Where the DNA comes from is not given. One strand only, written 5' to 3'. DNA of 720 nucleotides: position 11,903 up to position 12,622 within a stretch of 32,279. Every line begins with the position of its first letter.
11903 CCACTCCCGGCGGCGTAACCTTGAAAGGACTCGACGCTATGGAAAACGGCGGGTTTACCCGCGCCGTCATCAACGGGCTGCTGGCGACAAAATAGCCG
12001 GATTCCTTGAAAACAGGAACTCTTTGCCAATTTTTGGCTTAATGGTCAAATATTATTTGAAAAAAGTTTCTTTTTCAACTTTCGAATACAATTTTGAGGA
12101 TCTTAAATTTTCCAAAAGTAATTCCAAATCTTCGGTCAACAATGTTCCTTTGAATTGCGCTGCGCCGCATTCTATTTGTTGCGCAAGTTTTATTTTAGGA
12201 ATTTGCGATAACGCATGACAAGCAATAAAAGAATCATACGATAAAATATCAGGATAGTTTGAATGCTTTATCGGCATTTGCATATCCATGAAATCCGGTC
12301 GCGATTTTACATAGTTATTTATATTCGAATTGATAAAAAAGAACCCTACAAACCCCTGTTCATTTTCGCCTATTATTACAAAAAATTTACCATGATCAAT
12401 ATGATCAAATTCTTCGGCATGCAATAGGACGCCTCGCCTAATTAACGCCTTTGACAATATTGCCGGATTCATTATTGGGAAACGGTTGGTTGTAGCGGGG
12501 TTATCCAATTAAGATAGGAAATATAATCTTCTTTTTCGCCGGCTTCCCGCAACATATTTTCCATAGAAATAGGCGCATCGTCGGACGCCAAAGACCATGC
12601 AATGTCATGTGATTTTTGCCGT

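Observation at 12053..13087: AT-rich islet with a Panacea(DUF4065)-like gene translationally coupled to an unassignable 139-aa gene: candidate new toxin-antitoxin or defence pair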

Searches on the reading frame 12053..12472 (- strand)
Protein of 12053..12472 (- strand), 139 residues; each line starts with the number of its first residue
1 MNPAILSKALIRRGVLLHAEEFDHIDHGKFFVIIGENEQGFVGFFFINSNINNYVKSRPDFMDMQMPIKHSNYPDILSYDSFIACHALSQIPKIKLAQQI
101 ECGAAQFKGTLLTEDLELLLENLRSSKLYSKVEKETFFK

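Call 4: search_protein_families(library=pfam, proteins=[window:12053-12472:-], max_evalue=1)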
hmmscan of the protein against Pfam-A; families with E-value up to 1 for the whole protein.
window:12053-12472:- (139 aa): 0 families
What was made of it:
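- Closest known: MazEF / PemIK / Kis-Kid type II TA systems. Different: There is no Pfam PemK_toxin match (call 4).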

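Call 5: search_protein_families(library=ncbifam, proteins=[window:12053-12472:-], max_evalue=1)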
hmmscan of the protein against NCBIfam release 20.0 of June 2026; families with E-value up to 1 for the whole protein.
window:12053-12472:- (139 aa): 0 families

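Call 6: search_protein_families(library=padloc, proteins=[window:12053-12472:-], max_evalue=1)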
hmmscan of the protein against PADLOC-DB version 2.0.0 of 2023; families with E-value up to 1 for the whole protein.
window:12053-12472:- (139 aa): 0 families
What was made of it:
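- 12053..12472 (-): panT: 139-aa protein with a MazF/PemK-like fold plus extra helices at both ends; the presumed toxin. Family-invariant residues are K29, N48 and S81. No Pfam, NCBIfam or PADLOC hit (calls 4-6).
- No PADLOC model matches either protein (call 6).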

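Call 7: search_protein_families(library=phrogs, proteins=[window:12053-12472:-], max_evalue=1)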
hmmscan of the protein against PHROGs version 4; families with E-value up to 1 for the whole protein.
window:12053-12472:- (139 aa): 1 family
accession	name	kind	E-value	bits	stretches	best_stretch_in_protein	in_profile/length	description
phrog_27360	-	unknown function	0.12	12.7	1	62-125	148-212/312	-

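Call 8: find_homologous_proteins(query=window:12053-12472:-, max_evalue=0.001)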
Query window:12053-12472:- (139 aa): 102 proteins with E <= 0.001 among 120 candidates.
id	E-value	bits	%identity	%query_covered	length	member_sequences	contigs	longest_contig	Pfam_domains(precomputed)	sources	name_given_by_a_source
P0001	8.3e-87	306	100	100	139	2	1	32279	-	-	-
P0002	3.3e-74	265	86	100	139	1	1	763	-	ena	-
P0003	3.7e-48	181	61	100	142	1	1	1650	-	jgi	jgi:hypothetical protein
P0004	2.0e-43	166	59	98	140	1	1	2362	-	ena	-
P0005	2.9e-42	162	57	100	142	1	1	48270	-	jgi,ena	-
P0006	1.5e-40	156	57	94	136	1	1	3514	-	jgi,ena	-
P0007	1.7e-36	143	51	100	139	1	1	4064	-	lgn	-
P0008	1.9e-36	143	54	94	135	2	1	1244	-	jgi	jgi:hypothetical protein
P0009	2.2e-35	140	56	84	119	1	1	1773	-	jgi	jgi:hypothetical protein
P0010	2.9e-35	139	54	96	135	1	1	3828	-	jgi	jgi:hypothetical protein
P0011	3.1e-33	133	52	94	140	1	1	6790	-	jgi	jgi:hypothetical protein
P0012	4.1e-33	132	53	94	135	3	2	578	-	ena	-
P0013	1.6e-31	127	49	94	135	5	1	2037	-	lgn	-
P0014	2.8e-31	126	48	94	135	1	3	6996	-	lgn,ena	-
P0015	5.1e-31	125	47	94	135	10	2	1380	-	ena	-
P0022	4.8e-29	119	45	94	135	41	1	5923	-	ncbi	-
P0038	1.4e-27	114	50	93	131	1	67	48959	-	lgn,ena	-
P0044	2.9e-27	113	43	98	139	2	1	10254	-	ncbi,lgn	-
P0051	1.2e-26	111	44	97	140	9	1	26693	-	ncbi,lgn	-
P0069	2.8e-25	107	43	98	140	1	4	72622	-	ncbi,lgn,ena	-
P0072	2.9e-25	107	43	98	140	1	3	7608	-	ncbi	-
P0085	8.0e-24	102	43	98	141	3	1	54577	-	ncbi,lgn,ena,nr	ncbi:MAG: hypothetical protein EGP82_00105 [Odoribacter splanchnicus]|nr:hypothetical protein [Odori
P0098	1.5e-20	92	49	64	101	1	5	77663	-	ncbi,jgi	jgi:hypothetical protein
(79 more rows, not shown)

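Call 9: search_solved_structures(query=window:12053-12472:-, max_evalue=10)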
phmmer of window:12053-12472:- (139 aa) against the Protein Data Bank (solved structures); distinct sequences matched with E-value up to 10: 6.
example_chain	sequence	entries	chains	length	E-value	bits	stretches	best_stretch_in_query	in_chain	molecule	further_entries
7bbw_A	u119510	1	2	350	0.2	15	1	66-108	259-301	Transaldolase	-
7oey_A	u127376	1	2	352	0.2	15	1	66-108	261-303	Transaldolase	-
3clm_A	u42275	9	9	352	0.2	15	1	66-108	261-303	Transaldolase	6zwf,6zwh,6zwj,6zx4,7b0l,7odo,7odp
7bbx_A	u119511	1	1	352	0.2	15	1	66-108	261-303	Transaldolase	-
5h4p_w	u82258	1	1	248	0.75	13.2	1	33-84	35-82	60S ribosomal export protein NMD3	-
1wyq_A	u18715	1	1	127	1.3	12.4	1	46-93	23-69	Spectrin beta chain, brain 2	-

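Call 13: search_solved_structures(query=A1, max_evalue=10, show_alignments=2)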
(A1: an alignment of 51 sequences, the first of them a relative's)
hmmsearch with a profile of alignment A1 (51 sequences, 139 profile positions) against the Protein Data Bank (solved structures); distinct sequences matched with E-value up to 10: 4.
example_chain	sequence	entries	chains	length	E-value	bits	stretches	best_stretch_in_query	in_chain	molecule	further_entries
3pya_A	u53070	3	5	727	0.43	14.1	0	15-48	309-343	Ent-copalyl diphosphate synthase, chloroplastic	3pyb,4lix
4me7_A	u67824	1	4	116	0.53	13.8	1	59-112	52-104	mRNA interferase EndoA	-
4mdx_A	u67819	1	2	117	0.53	13.7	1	59-112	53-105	mRNA interferase EndoA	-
1ne8_A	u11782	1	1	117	0.54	13.7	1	59-112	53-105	conserved hypothetical protein YDCE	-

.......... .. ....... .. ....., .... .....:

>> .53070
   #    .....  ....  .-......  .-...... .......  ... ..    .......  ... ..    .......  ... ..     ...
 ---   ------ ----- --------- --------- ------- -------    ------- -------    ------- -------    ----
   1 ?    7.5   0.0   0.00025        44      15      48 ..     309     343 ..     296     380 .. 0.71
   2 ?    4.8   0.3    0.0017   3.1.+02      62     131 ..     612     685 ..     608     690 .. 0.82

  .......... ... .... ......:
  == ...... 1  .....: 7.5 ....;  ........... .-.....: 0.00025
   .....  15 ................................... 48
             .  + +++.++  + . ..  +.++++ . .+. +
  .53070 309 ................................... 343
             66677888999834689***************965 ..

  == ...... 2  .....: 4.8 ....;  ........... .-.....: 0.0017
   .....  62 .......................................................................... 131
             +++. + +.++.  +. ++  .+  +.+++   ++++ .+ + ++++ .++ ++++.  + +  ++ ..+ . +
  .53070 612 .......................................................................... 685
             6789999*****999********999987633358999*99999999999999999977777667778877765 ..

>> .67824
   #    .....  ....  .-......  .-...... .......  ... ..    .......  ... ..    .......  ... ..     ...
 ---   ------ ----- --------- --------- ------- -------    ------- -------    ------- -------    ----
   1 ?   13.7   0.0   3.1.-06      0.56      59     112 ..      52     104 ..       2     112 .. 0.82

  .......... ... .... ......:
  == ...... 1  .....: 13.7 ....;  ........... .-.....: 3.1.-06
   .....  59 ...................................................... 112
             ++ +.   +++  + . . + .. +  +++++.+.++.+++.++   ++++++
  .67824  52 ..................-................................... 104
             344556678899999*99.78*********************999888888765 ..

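Call 15: find_encoding_contigs(protein=P0005, flank=4000, max_places=2)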
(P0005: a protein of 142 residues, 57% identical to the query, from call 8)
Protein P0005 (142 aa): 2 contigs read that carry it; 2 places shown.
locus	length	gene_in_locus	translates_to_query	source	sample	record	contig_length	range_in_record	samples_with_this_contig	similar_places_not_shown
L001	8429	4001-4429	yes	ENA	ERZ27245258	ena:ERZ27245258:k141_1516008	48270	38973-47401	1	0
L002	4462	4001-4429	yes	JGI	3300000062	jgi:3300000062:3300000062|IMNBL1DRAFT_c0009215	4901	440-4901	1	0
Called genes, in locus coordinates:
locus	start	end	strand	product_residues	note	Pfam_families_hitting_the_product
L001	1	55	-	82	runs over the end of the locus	-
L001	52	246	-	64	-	-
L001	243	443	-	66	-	-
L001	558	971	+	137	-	PF07022:Phage_CI_repr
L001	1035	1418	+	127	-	-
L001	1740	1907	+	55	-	PF13783:DUF4177 (faint)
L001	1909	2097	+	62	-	-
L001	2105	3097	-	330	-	PF00805:Pentapeptide, PF13576:Pentapeptide_3 (faint), PF13599:Pentapeptide_4 (faint), PF00805:Pentapeptide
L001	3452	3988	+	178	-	PF13274:SocA_Panacea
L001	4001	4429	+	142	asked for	-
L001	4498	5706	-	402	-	PF13102:Phage_int_SAM_5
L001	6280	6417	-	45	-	-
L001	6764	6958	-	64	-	-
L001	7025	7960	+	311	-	PF13149:Mfa_like_1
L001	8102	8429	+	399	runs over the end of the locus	?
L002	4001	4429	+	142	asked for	-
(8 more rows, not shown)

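Call 16: find_encoding_contigs(protein=P0085, flank=4000, max_places=2)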
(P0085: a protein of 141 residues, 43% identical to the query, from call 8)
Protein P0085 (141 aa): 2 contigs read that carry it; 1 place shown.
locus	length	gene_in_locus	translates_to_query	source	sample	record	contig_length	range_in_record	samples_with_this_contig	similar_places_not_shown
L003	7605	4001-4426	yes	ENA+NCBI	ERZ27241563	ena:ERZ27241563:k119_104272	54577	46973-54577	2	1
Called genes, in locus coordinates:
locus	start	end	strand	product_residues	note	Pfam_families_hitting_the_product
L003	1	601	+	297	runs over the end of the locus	-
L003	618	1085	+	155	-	-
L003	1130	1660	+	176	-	-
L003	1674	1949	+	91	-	-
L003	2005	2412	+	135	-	PF25223:DUF7841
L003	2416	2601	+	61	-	-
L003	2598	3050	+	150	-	-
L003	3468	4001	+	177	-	PF13274:SocA_Panacea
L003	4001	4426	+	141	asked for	-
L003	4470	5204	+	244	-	-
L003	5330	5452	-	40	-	-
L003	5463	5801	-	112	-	-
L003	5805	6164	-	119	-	-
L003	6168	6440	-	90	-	-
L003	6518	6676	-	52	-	-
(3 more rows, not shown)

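Call 17: find_encoding_contigs(protein=P0038, flank=4000, max_places=3)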
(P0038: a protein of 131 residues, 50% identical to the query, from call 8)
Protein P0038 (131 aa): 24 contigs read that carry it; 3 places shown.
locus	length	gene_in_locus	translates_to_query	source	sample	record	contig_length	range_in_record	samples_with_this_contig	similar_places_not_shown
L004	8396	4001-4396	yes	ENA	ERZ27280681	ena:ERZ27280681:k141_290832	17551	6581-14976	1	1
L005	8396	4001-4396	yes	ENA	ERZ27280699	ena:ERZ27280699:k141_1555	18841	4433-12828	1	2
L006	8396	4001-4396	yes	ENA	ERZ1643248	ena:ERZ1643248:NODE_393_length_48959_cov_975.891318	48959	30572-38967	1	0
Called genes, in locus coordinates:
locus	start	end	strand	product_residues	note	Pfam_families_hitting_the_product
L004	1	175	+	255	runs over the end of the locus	PF09669:Phage_pRha, PF03374:ANT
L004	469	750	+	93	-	-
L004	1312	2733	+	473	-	PF14090:HTH_39, PF24703:DUF7666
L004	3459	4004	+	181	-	PF13274:SocA_Panacea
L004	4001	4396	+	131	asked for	-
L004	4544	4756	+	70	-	PF02498:Bro-N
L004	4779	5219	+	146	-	PF13274:SocA_Panacea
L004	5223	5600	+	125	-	-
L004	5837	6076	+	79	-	-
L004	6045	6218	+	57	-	-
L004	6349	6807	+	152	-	-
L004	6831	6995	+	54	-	-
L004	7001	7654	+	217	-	PF04404:ERF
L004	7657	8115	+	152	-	-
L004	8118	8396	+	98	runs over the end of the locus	-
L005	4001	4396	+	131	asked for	-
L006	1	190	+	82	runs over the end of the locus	PF09669:Phage_pRha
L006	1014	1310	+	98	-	PF14090:HTH_39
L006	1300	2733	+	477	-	PF24703:DUF7666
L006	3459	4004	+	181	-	PF13274:SocA_Panacea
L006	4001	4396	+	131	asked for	-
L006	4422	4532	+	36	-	-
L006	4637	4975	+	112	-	-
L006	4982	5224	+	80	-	-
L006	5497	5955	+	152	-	-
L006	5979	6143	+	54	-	-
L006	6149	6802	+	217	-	PF04404:ERF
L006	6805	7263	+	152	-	-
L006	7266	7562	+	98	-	-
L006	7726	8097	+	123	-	-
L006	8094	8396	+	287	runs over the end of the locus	-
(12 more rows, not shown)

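Call 18: predict_structure(alignment_id=A1)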
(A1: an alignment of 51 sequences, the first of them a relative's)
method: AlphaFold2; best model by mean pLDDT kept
length: 139 residues; sequences in the alignment: 51
mean_pLDDT: 86.1   pTM: 0.79
mean pLDDT of the five models: 86.1, 85.5, 85.1, 85.1, 82.4
residues with pLDDT >= 90: 77; 70-90: 46; 50-70: 14; < 50: 2
segments of 3 or more residues with pLDDT < 50: none
pLDDT, mean of each block of 10 residues (from residue 1): 54 87 70 91 86 89 93 90 92 87 88 95 94 90
secondary structure, 60 per line:
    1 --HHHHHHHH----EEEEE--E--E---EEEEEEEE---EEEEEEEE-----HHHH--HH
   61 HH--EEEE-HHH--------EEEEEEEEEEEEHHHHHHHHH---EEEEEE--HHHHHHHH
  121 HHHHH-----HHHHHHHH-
elements in order: H3-10 E15-19 E29-36 E40-47 H53-56 H59-62 E65-68 E81-92 H93-101 E105-110 H113-125 H131-138
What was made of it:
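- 12053..12472 (-): AF2 model with pLDDT 86.1 and pTM 0.79 (call 18).
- On MazF/PemK/Kid endoribonuclease toxins: The model has pLDDT 86 (call 18).
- Closest known: MazEF / PemIK / Kis-Kid type II TA systems. Different: PanT has about 25 extra residues, forming N- and C-terminal helices (call 18).
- PanT also has extra N- and C-terminal helices that MazF lacks (call 18).
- Tried and rejected: I treat that register as an artefact, because the model has three strands before beta-4, as MazF does (call 18).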

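Call 21: fold_search(model_id=the predicted structure, library=pdb)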
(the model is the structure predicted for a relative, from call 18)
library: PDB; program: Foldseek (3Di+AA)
matches with E <= 10: 366; with E <= 0.001: 3
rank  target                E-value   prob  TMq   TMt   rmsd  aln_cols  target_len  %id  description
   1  4mzp_B                4.5e-04  1.00  0.52  0.62   4.2       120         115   15  MazF from S. aureus crystal form III, C2221, 2.7 A (released 2014-05-21)
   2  9g7k_B                5.4e-04  1.00  0.51  0.58   4.9       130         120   18  Staphylococcus aureus MazF in complex with Nanobody 12 (released 2024-07-31)
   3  9g2a_B                8.6e-04  1.00  0.48  0.58   4.9       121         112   16  Staphylococcus aureus MazF in complex with nanobody 4 (released 2024-07-17)
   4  4mzp_A                1.1e-03  1.00  0.50  0.60   4.4       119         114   14  MazF from S. aureus crystal form III, C2221, 2.7 A (released 2014-05-21)
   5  4mdx_A                4.5e-03  1.00  0.52  0.62   4.1       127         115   12  Crystal structure of Bacillus subtilis MazF in complex with RNA (released 2013-10-23)
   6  4me7_D                9.7e-03  1.00  0.53  0.69   3.6       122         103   13  Crystal structure of Bacillus subtilis toxin MazF in complex with cognate antitoxin MazE (released 2013-10-23)
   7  4rmo_A                9.7e-02  0.77  0.40  0.37   6.4       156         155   13  Crystal Structure of the CptIN Type III Toxin-Antitoxin System from Eubacterium rectale (released 2015-09-30)
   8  8q7z_BT               1.2e-01  0.21  0.25  0.23  17.2       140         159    7  Structure of the G. gallus 80S non-rotated ribosome (released 2024-08-28)
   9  3fb9_A                2.5e-01  0.60  0.31  0.44   7.3       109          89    7  The crystal structure of the protein with unknown function from Streptococcus pneumoniae TIGR4 (released 2008-12-23)
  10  8azw_J                2.5e-01  0.15  0.23  0.20  12.7       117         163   12  Cryo-EM structure of the plant 60S subunit (released 2023-06-07)
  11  8fru_Z                2.8e-01  0.23  0.28  0.28   9.3       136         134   12  60S subunit of the Giardia lamblia 80S ribosome (released 2024-01-31)
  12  7pwg_Z                2.8e-01  0.18  0.19  0.21   7.1        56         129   23  Cryo-EM structure of large subunit of Giardia lamblia ribosome at 2.7 A resolution (released 2022-04-20)
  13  8fl2_LE               3.2e-01  0.12  0.23  0.23  16.7       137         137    9  Human nuclear pre-60S ribosomal subunit (State I1) (released 2023-07-12)
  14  7t31_B                3.6e-01  0.14  0.24  0.10   8.0       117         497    7  X-ray Structure of Clostridiodies difficile PilW (released 2022-10-19)
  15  4v6i_BU               3.8e-01  0.09  0.23  0.21  17.4       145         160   14  Localization of the small subunit ribosomal proteins into a 6.1 A cryo-EM map of Saccharomyces cerevisiae translating (released 2014-07-09)
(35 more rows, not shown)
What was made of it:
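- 12053..12472 (-): Foldseek against PDB: the top six hits are S. aureus and B. subtilis MazF, E 4.5e-4 to 1e-2, prob 1.00 (call 21).
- On MazF/PemK/Kid endoribonuclease toxins: Foldseek against PDB: the top 6 hits are MazF, E 4.5e-4 to 1e-2, prob 1.00, TM (target) 0.58-0.69 (call 21).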

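Call 25: search_protein_representatives(alignment_id=A1)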
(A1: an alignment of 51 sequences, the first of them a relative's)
Query: 51 sequences, 139 profile positions. Proteins with E-value up to 0.001 (for the whole library): 1349; up to 1e-10: 456; up to 1e-30: 46. The best 150 are listed.
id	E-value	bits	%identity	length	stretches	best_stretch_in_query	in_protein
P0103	9.9e-57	207.3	-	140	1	1-139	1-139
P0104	7.2e-54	198.1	-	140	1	1-139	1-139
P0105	4.9e-53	195.4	-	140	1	1-139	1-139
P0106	2.4e-51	189.9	-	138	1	1-138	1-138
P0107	3.7e-51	189.3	-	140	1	1-139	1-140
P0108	2.8e-48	179.9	-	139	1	1-139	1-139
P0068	3.7e-48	179.6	-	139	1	1-137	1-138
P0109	6.1e-48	178.8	-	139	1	5-139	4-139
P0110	1.3e-47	177.8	-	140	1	1-138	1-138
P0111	1.4e-45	171.2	-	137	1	7-139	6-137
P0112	3.0e-45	170.1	-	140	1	1-139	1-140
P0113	5.7e-45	169.2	-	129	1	12-138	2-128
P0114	9.7e-45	168.5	-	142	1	2-138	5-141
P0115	2.8e-44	167.0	-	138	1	1-139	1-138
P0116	2.9e-44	166.9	-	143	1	1-138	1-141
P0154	1.8e-23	99.6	-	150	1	5-137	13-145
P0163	8.6e-22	94.1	-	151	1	4-137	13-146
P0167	7.7e-21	91.0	-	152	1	16-135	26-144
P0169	1.1e-20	90.5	-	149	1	4-138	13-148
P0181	1.4e-19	87.0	-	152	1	15-138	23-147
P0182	1.5e-19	86.8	-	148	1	27-137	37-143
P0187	2.0e-19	86.4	-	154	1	3-137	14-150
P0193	1.0e-18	84.2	-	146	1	4-137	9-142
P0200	4.0e-18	82.3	-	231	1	46-139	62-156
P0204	8.6e-18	81.2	-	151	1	5-135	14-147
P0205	1.1e-17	80.8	-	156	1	24-137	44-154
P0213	3.1e-17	79.4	-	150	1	6-137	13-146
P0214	3.2e-17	79.3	-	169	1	18-137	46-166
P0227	1.3e-16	77.4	-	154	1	5-137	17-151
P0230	2.1e-16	76.7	-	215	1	13-135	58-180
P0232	2.6e-16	76.4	-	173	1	28-137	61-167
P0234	3.0e-16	76.2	-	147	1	8-131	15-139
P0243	5.5e-16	75.3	-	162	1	27-133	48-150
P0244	8.0e-16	74.8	-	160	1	26-137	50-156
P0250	1.3e-15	74.1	-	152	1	4-136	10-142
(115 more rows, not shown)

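Call 27: search_protein_families(library=pfam, proteins=[P0154, P0167, P0182, P0200, P0205, P0214, P0230, P0232, P0244, P0250], max_evalue=1)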
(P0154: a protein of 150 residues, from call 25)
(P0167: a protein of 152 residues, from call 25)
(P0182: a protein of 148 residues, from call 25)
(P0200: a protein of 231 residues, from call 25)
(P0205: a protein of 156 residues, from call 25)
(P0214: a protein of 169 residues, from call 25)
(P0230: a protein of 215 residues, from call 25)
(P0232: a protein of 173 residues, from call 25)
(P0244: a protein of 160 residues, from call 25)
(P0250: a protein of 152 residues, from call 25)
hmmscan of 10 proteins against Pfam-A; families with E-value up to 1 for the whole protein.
P0154 (150 aa): 2 families
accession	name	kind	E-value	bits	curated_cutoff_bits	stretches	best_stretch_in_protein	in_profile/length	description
PF20763.3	UDG-inhib_P56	-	0.023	14.9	24.1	1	21-54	17-50/53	Phage phi29, UDG inhibitor P56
PF23596.1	DUF7138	-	0.18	12.2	27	1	38-80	4-44/80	Domain of unknown function (DUF7138)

P0167 (152 aa): 1 family
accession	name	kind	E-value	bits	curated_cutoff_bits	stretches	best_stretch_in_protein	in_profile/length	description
PF13010.11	pRN1_helical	-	0.024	15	27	1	78-138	10-68/138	Primase helical domain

P0182 (148 aa): 1 family
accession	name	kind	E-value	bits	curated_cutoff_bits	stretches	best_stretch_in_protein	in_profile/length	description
PF06797.16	DUF1229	-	0.1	13.3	25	1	40-98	26-87/164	Protein of unknown function (DUF1229)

P0200 (231 aa): 0 families

P0205 (156 aa): 1 family
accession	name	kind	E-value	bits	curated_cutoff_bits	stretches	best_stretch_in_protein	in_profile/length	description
PF13151.12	DUF3990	-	0.19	11.8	32.2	1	31-80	88-124/152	Protein of unknown function (DUF3990)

P0214 (169 aa): 0 families

P0230 (215 aa): 1 family
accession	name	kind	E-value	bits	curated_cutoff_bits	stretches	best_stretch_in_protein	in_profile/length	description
PF08513.17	LisH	-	0.052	14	21.6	1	92-106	2-16/27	LisH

P0232 (173 aa): 2 families
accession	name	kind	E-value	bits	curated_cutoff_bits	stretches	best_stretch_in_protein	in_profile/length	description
PF13709.12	DUF4159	-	0.044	13.7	25.9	1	7-94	96-178/202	Domain of unknown function (DUF4159)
PF06344.16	Parecho_VpG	-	0.3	12.2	25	1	13-23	3-13/20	Parechovirus Genome-linked protein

P0244 (160 aa): 1 family
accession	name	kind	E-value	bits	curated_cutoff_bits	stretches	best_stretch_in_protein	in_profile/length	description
PF03648.19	Glyco_hydro_67N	-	0.0059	17.3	24.3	1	32-71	79-118/120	Glycosyl hydrolase family 67 N-terminus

P0250 (152 aa): 3 families
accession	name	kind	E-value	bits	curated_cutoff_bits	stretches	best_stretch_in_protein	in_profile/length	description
PF02933.23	CDC48_2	-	0.081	13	22.4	1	3-29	4-30/64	Cell division protein 48 (CDC48), domain 2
PF00062.25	Lys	-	0.11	13.1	27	1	80-131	61-112/123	C-type lysozyme/alpha-lactalbumin family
PF24111.1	DUF7386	-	0.15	12.8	28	1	43-79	28-64/86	Family of unknown function (DUF7386)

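Call 32: search_solved_structures(query=A2, max_evalue=10, show_alignments=3)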
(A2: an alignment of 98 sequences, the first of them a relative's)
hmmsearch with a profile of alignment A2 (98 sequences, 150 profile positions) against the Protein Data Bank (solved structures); distinct sequences matched with E-value up to 10: 9.
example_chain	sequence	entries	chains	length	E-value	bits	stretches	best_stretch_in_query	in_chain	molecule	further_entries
4mzm_A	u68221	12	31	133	0.034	16.9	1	17-115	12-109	mRNA interferase MazF | MazF mRNA interferase | Endoribonuclease MazF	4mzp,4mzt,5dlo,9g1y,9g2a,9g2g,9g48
2mf2_A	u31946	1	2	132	0.035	16.8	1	17-115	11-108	mRNA interferase MazF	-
4of1_A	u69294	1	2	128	0.069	15.9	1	42-118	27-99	mRNA interferase MazF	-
4me7_A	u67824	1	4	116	0.14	14.9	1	71-123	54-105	mRNA interferase EndoA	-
4mdx_A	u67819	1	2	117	0.14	14.9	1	71-123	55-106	mRNA interferase EndoA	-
1ne8_A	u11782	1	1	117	0.14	14.9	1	71-123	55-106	conserved hypothetical protein YDCE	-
3d6w_A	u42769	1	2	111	0.27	14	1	69-122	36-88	Methyl-accepting/DNA response regulator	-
7bxy_A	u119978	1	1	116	0.32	13.7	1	70-121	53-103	mRNA interferase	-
4hke_A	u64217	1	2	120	0.34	13.6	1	70-121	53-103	Addiction module toxin component PemK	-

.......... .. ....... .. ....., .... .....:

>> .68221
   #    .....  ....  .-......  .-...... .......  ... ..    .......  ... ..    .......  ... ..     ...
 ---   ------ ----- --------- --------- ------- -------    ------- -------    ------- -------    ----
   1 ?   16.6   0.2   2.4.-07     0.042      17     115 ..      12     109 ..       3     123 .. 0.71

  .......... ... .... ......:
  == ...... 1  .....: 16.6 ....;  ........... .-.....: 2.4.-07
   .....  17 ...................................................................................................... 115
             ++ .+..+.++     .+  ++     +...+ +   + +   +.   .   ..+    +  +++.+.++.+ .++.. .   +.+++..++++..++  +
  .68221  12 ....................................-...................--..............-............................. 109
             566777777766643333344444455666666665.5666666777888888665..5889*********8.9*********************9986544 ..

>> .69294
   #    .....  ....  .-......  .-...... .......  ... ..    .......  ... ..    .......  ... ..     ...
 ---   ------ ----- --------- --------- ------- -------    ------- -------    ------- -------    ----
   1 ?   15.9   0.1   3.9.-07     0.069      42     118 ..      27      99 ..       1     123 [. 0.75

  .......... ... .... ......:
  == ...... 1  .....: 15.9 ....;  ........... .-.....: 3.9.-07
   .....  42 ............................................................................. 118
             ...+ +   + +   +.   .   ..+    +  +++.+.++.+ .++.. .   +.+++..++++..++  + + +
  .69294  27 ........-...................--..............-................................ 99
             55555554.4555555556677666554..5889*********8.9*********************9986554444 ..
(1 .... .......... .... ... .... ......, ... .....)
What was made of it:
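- The best is S. aureus MazF, E 0.034, nearly full length (call 32).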
